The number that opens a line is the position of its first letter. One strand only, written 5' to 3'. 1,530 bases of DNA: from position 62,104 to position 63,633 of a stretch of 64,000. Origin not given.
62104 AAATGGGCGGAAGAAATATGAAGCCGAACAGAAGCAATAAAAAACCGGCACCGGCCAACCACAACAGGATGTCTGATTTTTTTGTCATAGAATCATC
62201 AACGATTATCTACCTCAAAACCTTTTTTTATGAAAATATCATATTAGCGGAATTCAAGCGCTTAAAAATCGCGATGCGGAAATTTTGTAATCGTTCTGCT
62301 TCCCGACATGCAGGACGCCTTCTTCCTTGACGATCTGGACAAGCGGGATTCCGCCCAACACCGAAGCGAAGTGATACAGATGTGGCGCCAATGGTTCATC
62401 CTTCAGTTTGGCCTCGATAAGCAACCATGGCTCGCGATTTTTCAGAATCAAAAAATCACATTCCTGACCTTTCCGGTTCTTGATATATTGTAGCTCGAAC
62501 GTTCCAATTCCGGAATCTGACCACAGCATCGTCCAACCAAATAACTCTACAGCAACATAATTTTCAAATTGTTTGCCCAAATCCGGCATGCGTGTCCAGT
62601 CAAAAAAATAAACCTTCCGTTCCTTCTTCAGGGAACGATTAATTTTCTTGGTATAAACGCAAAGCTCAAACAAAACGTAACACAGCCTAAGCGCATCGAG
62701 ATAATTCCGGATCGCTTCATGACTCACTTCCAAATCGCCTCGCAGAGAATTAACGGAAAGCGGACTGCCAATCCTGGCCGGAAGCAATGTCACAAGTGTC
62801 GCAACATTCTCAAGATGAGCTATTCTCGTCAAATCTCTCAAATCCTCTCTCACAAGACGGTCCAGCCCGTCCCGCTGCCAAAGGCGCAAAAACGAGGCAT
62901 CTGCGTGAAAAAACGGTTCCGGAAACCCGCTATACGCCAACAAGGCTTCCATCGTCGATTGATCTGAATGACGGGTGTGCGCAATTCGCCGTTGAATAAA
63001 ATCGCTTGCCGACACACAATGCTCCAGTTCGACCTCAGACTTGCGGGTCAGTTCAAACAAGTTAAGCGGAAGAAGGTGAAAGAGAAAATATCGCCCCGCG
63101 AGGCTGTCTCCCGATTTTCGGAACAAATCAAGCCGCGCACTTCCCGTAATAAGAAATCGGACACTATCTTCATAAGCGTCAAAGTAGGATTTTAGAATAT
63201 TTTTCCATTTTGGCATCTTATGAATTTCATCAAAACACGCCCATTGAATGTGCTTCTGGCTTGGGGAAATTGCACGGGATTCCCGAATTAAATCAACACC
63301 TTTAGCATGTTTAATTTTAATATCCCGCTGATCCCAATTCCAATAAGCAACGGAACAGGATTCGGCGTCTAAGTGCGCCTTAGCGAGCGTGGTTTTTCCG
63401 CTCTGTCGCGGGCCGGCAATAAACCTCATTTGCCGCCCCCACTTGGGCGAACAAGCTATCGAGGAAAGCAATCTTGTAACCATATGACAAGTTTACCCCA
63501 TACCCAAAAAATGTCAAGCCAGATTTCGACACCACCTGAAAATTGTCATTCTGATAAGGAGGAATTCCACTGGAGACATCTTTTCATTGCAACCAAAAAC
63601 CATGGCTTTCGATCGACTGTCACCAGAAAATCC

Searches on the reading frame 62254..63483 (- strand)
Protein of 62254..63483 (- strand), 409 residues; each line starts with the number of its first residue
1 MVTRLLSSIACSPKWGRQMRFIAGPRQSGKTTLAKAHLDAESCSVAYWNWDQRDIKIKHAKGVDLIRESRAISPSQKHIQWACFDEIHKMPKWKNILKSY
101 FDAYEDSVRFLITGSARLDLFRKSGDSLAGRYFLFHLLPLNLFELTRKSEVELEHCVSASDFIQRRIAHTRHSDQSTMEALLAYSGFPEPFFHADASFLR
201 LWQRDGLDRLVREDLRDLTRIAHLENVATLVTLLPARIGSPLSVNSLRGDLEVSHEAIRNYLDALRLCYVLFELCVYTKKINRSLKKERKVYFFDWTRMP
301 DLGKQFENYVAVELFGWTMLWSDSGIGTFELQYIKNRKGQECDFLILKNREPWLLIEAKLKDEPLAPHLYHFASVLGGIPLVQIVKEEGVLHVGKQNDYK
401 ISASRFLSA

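Call 33: search_protein_families(library=pfam, proteins=[window:62254-63483:-], max_evalue=0.00001)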
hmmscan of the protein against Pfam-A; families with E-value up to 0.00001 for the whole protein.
window:62254-63483:- (409 aa): 2 families
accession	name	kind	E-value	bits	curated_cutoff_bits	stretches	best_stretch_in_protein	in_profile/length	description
PF13173.12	AAA_14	-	5.9e-25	88.2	27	1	18-145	3-128/129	AAA domain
PF13635.12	DUF4143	-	5.3e-19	69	28.1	1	213-360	2-159/160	Domain of unknown function (DUF4143)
